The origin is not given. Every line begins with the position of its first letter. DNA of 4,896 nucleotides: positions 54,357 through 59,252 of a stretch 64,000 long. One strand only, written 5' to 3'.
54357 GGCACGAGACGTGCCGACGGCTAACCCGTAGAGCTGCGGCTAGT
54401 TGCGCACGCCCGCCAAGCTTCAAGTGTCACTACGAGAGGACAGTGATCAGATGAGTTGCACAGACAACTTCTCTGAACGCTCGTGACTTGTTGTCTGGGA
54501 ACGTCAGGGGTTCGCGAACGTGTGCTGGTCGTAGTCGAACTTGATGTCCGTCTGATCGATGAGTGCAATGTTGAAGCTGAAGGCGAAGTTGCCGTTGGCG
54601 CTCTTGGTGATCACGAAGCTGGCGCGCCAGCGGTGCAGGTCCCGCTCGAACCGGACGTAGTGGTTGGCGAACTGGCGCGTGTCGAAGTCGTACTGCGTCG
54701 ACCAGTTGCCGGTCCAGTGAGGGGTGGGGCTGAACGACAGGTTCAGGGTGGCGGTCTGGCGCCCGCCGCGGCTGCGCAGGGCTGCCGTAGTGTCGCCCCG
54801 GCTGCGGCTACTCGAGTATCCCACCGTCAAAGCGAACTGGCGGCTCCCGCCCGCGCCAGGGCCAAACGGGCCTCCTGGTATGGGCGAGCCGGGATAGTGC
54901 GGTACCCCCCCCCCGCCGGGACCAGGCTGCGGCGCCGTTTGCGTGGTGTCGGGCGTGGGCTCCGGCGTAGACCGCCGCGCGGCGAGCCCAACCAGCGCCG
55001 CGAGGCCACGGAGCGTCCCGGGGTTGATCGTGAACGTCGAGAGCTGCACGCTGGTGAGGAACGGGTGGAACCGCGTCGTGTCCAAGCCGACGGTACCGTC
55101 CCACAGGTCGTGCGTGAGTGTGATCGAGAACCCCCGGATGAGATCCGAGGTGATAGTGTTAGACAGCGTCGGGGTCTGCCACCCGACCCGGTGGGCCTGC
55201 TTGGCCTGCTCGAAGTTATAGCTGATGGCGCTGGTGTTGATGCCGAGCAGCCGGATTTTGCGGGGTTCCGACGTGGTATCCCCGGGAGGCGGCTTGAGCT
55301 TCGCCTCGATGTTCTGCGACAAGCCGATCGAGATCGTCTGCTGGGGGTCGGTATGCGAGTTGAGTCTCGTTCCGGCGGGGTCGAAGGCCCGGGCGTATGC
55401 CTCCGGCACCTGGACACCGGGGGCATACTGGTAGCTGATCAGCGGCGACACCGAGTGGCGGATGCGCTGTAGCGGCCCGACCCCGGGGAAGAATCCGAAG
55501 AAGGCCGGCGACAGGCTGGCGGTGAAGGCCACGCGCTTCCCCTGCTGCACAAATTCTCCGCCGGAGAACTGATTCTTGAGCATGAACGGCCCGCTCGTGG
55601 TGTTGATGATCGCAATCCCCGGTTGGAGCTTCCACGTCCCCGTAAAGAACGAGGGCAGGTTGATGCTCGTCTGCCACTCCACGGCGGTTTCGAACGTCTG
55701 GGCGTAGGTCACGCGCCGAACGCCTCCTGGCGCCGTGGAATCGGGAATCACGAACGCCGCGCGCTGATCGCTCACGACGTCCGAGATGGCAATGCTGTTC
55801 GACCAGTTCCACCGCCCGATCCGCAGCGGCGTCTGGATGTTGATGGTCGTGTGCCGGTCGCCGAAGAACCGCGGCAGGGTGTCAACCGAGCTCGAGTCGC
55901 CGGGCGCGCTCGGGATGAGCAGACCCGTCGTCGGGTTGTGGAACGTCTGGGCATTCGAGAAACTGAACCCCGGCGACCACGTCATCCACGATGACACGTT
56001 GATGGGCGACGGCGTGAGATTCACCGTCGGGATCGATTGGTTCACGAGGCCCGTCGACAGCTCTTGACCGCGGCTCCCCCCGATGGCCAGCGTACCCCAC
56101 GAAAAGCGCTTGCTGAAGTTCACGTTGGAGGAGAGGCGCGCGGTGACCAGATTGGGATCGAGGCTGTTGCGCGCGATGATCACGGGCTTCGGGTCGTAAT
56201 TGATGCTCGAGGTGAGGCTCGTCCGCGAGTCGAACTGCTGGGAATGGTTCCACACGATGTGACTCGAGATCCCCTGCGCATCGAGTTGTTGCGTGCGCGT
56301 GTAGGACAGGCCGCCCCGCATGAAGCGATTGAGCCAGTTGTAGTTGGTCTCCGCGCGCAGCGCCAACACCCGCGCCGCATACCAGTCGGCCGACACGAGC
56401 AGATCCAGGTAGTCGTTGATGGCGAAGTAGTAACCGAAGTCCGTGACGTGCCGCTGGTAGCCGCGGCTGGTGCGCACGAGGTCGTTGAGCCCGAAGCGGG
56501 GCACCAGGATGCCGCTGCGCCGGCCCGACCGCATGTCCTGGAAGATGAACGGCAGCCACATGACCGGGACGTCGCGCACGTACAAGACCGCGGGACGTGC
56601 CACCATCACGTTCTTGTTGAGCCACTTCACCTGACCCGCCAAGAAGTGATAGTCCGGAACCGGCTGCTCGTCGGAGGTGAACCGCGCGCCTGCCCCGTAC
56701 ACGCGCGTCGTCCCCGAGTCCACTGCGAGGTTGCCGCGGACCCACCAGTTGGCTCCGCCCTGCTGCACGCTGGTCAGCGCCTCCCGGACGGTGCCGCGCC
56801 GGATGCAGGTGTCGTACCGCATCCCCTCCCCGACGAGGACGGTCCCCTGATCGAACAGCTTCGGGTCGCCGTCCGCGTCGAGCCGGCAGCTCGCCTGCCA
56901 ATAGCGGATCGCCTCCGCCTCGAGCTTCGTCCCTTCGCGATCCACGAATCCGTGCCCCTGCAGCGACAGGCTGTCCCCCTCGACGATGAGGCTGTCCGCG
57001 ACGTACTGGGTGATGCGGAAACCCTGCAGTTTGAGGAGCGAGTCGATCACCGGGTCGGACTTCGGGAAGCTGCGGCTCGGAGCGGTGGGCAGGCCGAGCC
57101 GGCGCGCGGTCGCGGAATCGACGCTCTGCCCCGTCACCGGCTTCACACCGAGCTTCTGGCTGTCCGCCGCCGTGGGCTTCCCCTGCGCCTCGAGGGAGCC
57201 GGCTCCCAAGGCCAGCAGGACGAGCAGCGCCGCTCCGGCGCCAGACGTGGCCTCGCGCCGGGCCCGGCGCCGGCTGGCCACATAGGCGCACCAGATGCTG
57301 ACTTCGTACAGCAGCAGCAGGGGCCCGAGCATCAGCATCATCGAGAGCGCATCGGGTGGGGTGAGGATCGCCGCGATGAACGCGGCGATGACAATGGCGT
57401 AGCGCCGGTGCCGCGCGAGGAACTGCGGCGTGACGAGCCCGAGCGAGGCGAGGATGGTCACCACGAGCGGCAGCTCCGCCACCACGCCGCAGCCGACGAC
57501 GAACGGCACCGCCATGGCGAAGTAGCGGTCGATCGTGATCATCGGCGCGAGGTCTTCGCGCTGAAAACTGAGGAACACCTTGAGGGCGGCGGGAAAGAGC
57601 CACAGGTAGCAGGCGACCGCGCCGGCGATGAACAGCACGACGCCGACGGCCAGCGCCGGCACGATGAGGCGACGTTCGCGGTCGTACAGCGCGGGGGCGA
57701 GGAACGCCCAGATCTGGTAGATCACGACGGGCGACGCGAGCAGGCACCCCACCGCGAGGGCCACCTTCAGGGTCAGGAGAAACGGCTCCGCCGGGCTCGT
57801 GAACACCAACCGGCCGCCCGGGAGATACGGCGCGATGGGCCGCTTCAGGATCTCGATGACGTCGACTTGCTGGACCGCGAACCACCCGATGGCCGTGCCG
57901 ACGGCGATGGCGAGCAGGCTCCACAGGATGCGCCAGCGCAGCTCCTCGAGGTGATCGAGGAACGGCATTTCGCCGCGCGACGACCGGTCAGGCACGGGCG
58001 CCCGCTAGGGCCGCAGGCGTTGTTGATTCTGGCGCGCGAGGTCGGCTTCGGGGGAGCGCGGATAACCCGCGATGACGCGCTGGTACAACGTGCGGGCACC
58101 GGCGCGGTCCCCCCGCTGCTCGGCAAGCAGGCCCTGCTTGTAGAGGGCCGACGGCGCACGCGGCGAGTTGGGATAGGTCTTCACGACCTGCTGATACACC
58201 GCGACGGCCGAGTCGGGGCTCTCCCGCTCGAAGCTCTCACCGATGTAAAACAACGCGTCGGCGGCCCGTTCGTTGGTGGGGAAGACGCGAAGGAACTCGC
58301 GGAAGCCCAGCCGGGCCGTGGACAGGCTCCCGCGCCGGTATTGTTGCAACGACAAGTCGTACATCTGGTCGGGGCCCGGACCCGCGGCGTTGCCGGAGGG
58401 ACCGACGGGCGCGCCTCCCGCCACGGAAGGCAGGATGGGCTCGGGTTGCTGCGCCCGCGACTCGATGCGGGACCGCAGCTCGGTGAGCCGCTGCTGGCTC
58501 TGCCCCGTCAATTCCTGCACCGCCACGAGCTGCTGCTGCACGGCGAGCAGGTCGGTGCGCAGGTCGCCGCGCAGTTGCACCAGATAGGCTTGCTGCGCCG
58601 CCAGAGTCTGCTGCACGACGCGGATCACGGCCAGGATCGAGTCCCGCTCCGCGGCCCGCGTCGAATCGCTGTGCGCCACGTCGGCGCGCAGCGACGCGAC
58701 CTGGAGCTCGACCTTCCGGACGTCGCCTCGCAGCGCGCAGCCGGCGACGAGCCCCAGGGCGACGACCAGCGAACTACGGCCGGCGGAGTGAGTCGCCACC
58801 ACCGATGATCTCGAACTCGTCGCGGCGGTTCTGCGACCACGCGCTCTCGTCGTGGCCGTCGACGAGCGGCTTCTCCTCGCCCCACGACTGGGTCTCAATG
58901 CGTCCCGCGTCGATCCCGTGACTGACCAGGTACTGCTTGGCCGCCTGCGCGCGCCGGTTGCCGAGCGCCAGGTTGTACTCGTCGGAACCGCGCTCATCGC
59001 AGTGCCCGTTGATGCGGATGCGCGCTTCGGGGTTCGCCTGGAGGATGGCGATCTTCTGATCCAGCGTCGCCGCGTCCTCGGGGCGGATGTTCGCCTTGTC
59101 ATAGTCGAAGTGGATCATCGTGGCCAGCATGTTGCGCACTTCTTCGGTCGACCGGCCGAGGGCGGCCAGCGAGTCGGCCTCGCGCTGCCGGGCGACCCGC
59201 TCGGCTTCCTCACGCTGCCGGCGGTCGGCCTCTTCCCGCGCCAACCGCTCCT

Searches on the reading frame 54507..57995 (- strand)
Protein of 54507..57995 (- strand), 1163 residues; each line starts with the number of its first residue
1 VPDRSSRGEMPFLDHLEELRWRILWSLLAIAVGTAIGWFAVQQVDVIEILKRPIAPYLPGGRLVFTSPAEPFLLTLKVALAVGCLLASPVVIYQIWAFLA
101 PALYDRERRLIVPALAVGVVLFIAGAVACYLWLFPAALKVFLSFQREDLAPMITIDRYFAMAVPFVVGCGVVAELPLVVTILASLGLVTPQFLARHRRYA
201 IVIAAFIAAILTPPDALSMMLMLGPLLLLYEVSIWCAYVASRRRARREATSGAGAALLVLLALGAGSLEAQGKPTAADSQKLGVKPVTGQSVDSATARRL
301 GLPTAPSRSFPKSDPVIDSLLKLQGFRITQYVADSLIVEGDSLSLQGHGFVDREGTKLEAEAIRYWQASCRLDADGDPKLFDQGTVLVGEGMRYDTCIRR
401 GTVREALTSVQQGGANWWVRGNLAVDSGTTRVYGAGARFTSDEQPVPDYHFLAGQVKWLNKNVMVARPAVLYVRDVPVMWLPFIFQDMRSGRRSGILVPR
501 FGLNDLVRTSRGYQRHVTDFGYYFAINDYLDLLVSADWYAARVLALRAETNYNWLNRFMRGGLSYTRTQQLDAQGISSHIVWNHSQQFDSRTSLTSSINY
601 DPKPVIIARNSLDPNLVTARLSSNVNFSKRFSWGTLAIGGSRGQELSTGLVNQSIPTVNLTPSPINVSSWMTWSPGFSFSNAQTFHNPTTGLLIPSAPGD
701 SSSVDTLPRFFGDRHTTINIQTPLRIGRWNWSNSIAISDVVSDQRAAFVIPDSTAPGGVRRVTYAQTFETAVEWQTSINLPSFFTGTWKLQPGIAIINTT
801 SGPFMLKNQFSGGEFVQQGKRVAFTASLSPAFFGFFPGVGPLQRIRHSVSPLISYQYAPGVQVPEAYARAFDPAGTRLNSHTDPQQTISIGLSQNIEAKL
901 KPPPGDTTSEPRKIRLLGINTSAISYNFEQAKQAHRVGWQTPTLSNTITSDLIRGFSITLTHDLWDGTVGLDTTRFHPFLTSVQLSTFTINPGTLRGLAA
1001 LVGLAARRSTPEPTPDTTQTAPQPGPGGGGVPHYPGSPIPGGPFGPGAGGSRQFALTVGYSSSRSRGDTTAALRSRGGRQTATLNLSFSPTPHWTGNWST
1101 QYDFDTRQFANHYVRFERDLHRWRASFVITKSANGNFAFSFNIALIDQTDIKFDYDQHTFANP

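Call 74: search_protein_families(library=pfam, proteins=[window:54507-57995:-], max_evalue=0.00001)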
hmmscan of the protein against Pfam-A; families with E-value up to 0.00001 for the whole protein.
window:54507-57995:- (1163 aa): 2 families
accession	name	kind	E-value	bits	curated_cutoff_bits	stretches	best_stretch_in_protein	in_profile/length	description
PF00902.23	TatC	-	7.6e-65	219.1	25.1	1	14-225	1-208/208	Sec-independent protein translocase protein (TatC)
PF19838.5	LptD_2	-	1.4e-42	146.4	22.5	1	465-930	2-432/464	LptD protein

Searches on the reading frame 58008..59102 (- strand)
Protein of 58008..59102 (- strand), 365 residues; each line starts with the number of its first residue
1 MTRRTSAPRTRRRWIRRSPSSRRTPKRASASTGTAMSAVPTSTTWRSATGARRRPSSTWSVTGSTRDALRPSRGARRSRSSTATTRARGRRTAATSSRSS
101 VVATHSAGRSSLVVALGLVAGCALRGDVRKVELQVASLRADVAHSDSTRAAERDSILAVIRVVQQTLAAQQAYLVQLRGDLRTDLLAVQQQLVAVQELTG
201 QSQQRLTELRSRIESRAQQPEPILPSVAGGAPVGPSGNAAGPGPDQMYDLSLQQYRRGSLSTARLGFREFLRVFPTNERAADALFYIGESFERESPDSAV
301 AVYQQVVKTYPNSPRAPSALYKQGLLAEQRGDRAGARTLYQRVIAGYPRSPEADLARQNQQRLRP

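Call 74: search_protein_families(library=pfam, proteins=[window:58008-59102:-], max_evalue=0.00001)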
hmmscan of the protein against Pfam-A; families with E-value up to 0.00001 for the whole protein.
window:58008-59102:- (365 aa): 3 families
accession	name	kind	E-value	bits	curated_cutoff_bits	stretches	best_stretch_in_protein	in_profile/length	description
PF13174.12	TPR_6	-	1.3e-16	60.4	26.3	1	282-313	1-33/33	Tetratricopeptide repeat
PF13432.12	TPR_16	-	9.1e-11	42.4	32.7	1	293-351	10-65/65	Tetratricopeptide repeat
PF13428.12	TPR_14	-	1.6e-09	37.9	23.5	0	318-356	2-40/44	Tetratricopeptide repeat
